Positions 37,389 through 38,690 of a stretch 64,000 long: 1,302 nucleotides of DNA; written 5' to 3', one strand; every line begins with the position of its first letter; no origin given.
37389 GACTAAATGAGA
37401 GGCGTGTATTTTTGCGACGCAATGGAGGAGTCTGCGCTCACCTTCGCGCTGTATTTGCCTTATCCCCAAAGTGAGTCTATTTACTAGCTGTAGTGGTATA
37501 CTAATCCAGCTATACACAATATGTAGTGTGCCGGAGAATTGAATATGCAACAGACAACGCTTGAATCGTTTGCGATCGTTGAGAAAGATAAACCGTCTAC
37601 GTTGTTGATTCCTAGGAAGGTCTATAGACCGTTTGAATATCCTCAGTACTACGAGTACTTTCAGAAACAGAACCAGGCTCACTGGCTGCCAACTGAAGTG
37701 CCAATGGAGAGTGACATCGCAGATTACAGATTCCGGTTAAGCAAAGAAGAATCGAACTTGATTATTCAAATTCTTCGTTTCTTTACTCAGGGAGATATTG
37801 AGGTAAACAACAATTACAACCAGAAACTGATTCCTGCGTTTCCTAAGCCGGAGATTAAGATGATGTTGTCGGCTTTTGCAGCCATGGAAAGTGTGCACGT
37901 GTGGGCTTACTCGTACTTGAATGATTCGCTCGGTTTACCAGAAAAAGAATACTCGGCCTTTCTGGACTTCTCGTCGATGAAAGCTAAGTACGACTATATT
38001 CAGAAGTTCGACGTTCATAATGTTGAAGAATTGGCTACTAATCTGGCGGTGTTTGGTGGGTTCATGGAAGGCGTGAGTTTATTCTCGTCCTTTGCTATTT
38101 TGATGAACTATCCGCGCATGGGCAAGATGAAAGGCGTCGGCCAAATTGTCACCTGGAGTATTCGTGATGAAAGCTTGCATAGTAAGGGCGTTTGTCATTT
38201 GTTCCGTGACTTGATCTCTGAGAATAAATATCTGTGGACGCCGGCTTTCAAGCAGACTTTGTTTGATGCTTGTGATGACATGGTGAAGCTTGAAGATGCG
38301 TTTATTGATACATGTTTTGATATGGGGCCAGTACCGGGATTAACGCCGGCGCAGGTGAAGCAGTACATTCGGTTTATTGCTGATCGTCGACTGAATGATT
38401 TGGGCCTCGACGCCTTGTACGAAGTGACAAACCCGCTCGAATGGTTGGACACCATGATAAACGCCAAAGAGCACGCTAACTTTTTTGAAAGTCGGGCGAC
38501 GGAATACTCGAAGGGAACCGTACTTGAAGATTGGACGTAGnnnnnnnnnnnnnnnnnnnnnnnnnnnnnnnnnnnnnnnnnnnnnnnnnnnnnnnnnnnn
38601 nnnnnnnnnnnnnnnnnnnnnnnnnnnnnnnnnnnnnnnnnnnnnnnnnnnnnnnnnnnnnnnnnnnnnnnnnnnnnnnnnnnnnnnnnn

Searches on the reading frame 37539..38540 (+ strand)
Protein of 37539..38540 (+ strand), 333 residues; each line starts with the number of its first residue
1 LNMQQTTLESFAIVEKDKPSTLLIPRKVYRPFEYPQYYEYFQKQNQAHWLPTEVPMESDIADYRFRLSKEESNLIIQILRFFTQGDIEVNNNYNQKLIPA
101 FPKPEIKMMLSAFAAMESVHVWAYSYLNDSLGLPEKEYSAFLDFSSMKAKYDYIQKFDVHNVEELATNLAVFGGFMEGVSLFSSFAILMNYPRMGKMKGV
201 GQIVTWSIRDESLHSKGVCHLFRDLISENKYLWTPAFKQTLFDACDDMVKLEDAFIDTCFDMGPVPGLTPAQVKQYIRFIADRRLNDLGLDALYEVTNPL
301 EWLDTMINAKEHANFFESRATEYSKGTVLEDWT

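Call 64: search_protein_families(library=pfam, proteins=[window:37539-38540:+], max_evalue=0.00001)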
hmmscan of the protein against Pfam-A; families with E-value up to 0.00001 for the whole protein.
window:37539-38540:+ (333 aa): 1 family
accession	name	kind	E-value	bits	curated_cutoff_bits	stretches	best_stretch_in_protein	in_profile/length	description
PF00268.27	Ribonuc_red_sm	-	7.7e-74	249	33.6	1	26-299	1-281/281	Ribonucleotide reductase, small chain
